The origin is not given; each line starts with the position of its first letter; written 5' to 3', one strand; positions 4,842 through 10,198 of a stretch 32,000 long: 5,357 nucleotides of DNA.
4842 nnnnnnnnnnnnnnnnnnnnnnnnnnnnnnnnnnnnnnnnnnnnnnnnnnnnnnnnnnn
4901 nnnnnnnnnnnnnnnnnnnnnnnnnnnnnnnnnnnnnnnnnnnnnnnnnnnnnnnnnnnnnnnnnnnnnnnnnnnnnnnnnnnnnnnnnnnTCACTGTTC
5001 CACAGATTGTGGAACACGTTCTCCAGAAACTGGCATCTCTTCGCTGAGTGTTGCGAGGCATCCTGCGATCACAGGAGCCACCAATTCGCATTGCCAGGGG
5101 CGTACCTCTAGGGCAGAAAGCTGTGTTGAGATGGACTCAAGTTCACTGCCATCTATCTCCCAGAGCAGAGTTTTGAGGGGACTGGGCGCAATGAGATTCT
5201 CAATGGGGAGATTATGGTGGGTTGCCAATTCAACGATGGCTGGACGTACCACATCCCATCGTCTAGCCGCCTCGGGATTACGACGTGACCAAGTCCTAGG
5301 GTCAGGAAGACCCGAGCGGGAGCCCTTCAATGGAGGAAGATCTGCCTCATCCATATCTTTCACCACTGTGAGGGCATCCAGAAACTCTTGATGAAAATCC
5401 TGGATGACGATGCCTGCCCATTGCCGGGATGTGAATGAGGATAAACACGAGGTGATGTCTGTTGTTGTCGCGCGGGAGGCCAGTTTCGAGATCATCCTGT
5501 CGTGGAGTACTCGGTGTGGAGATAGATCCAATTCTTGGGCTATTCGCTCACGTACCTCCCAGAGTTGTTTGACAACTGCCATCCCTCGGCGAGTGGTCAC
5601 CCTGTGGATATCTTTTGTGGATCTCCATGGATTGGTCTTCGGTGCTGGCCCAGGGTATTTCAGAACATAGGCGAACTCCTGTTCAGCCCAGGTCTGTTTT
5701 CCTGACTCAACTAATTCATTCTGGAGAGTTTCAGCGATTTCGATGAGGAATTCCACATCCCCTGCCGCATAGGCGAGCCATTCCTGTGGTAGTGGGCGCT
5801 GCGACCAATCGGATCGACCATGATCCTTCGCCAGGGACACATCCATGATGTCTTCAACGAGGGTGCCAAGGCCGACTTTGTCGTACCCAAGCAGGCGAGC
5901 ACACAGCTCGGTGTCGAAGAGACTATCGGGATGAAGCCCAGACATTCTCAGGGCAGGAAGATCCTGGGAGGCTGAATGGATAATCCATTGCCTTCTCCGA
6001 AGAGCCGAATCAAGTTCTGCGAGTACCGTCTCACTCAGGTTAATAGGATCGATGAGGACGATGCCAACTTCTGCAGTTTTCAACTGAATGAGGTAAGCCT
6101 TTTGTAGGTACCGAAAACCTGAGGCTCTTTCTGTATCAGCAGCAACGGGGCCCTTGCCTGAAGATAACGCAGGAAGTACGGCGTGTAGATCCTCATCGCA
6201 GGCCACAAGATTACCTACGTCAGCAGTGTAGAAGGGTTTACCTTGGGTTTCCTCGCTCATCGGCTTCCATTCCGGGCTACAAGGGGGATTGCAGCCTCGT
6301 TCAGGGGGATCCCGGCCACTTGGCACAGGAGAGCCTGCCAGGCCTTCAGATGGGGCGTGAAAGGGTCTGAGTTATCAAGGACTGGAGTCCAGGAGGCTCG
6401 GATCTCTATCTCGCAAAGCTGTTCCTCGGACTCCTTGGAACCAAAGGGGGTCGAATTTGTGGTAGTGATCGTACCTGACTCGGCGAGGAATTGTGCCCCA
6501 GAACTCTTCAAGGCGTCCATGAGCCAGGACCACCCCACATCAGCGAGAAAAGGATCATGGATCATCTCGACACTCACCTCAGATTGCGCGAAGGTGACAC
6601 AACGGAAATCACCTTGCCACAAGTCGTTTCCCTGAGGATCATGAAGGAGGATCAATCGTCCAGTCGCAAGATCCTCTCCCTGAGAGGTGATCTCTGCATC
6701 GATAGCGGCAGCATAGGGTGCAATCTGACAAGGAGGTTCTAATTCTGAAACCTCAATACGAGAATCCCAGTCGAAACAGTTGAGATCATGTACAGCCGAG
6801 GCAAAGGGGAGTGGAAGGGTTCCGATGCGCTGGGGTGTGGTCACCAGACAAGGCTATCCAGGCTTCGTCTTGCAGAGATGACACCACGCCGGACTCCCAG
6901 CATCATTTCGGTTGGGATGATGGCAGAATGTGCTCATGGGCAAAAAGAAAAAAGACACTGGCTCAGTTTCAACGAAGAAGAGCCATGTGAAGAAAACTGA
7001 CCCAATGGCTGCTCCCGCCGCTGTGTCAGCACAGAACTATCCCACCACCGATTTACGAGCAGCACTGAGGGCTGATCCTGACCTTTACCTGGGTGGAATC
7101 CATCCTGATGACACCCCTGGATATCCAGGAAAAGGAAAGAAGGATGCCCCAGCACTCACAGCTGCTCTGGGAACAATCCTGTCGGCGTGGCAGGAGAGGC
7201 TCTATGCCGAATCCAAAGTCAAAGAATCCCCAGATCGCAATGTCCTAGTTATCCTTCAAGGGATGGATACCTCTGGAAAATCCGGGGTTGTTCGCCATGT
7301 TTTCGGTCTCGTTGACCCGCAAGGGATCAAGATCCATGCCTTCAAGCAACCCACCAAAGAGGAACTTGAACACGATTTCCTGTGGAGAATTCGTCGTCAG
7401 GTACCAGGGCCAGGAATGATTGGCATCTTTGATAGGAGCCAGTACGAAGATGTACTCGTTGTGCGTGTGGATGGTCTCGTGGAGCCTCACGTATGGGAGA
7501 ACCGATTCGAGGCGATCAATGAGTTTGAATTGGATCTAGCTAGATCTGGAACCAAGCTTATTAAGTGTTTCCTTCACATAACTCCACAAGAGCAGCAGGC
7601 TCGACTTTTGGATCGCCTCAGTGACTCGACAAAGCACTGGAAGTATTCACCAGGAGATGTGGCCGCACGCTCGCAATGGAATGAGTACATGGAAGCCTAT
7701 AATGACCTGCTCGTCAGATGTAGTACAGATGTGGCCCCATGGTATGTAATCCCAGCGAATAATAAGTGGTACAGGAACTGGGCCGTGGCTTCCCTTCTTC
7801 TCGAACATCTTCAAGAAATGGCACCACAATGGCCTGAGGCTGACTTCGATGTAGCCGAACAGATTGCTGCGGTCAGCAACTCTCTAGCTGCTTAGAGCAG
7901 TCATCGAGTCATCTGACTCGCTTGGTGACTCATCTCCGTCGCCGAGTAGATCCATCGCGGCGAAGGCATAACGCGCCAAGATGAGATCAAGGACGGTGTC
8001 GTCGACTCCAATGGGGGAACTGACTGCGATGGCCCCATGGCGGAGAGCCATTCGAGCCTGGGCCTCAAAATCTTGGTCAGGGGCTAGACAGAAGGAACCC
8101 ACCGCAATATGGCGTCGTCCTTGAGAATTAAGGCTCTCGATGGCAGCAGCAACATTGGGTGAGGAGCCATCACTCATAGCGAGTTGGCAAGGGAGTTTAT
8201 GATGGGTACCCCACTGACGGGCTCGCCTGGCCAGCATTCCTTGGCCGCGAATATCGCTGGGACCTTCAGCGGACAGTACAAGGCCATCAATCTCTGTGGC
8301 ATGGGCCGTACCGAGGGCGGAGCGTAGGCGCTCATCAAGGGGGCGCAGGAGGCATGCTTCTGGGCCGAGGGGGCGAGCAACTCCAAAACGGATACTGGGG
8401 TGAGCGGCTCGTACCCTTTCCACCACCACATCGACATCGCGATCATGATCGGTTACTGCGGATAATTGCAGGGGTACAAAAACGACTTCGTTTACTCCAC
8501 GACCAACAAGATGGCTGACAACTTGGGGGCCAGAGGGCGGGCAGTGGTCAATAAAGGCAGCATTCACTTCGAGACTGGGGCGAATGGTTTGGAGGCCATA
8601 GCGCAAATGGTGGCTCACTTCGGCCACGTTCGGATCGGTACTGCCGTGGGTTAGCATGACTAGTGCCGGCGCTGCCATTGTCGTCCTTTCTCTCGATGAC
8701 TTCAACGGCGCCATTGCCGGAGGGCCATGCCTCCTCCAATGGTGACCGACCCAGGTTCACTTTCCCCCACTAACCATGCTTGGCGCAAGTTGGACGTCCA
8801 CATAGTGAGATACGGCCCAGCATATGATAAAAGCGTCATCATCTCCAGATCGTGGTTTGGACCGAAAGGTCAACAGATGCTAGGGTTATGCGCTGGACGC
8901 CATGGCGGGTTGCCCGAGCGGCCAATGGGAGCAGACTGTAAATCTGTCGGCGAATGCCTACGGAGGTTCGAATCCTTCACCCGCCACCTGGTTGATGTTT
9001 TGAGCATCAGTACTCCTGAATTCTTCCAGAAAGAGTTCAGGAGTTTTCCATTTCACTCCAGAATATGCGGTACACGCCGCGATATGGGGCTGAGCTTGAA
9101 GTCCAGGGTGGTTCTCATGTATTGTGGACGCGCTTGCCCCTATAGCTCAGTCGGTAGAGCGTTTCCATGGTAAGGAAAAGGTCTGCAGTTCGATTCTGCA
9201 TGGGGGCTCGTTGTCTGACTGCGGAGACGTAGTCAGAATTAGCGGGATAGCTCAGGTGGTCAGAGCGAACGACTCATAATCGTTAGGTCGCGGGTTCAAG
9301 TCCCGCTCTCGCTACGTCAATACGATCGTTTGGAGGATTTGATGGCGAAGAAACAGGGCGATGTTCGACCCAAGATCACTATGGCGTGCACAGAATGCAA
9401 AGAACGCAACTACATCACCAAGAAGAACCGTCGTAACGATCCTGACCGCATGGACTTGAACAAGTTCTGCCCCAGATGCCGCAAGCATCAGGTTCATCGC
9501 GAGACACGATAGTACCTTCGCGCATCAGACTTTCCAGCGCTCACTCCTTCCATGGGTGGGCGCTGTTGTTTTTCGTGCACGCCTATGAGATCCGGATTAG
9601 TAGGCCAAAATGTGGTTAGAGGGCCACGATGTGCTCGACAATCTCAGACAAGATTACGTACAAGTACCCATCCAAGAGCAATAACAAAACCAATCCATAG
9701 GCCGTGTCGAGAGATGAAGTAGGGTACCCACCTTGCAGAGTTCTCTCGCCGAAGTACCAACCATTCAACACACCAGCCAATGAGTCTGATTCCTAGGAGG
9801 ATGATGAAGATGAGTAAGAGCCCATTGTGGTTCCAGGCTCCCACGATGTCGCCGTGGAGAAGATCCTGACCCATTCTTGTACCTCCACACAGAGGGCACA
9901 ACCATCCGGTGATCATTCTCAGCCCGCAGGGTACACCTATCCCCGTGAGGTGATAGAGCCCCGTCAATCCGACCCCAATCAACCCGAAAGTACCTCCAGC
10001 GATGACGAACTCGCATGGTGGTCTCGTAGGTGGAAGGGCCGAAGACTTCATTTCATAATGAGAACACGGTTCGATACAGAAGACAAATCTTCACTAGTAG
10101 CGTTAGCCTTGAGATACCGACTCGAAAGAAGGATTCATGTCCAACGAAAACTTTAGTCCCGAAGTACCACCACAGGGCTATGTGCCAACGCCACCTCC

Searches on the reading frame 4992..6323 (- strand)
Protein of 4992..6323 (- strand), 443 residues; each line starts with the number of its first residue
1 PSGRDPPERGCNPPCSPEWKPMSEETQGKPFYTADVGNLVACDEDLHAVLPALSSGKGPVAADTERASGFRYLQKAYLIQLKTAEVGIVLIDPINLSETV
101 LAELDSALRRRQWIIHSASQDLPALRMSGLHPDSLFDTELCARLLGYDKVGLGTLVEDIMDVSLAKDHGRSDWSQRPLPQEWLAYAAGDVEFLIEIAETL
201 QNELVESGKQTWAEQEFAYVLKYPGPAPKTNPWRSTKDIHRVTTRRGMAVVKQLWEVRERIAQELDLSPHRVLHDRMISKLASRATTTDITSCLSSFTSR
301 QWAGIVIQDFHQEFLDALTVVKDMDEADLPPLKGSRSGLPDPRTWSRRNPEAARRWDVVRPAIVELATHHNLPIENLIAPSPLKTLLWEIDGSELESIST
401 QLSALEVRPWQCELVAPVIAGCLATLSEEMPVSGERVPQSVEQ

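Call 27: search_protein_families(library=pfam, proteins=[window:4992-6323:-], max_evalue=0.00001)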
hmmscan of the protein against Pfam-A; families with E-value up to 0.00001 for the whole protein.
window:4992-6323:- (443 aa): 3 families
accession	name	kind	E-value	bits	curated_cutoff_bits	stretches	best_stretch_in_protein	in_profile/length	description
PF01612.26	DNA_pol_A_exo1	-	6.2e-33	114.5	23.6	1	40-204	4-172/173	3'-5' exonuclease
PF18305.6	DNA_pol_A_exoN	-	1.9e-24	86.2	23.5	1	338-422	1-86/87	3' to 5' exonuclease C-terminal domain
PF00570.28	HRDC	-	1e-08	35.5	23.8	1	249-288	3-42/68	HRDC domain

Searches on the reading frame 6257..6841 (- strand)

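Call 27: search_protein_families(library=pfam, proteins=[window:6257-6841:-], max_evalue=0.00001)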
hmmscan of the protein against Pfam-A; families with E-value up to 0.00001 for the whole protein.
window:6257-6841:- (194 aa): 1 family
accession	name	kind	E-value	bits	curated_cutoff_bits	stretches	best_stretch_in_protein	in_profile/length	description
PF11452.13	DUF3000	-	1.3e-58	197.8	25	1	10-179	2-170/175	Protein of unknown function (DUF3000)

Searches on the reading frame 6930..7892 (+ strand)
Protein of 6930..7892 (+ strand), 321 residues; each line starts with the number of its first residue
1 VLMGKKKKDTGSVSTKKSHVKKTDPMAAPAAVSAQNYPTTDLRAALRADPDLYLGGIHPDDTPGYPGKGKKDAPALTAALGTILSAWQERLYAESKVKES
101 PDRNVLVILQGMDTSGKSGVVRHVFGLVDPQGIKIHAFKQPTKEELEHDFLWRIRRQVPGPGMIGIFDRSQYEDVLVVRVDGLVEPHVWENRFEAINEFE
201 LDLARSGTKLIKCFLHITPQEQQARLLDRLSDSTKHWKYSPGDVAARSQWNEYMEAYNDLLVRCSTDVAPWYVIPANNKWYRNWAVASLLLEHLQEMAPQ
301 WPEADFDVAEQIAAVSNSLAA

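Call 27: search_protein_families(library=pfam, proteins=[window:6930-7892:+], max_evalue=0.00001)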
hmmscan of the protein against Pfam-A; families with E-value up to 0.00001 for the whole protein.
window:6930-7892:+ (321 aa): 1 family
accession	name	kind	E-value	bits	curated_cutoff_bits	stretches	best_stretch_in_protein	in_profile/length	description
PF03976.20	PPK2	-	1.8e-66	224.4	22.3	1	88-299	15-226/229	Polyphosphate kinase 2 (PPK2)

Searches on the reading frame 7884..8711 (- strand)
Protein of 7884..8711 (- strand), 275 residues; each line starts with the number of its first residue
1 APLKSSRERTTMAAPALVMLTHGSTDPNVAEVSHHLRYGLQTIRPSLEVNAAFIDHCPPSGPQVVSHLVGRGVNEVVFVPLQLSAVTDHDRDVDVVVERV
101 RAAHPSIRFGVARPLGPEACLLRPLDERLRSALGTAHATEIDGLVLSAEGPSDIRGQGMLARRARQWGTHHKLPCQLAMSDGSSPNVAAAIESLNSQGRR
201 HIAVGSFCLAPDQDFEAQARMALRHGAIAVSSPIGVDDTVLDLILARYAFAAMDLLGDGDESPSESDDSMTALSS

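Call 27: search_protein_families(library=pfam, proteins=[window:7884-8711:-], max_evalue=0.00001)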
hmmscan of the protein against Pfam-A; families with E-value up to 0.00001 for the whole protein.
window:7884-8711:- (275 aa): 1 family
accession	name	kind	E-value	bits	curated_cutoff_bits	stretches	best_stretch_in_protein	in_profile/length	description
PF01903.22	CbiX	-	9.2e-18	64.9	22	1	22-122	1-101/106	CbiX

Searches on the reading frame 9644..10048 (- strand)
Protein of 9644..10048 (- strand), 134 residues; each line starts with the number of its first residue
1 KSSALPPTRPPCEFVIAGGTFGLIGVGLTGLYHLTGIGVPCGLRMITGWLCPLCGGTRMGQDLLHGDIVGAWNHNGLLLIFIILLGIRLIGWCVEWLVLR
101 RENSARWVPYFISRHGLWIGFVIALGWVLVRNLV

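Call 27: search_protein_families(library=pfam, proteins=[window:9644-10048:-], max_evalue=0.00001)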
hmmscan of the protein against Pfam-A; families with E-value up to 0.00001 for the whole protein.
window:9644-10048:- (134 aa): 1 family
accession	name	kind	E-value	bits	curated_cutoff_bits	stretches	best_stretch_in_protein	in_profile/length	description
PF10825.13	DUF2752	-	1.1e-13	51.5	27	1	41-87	1-47/49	Protein of unknown function (DUF2752)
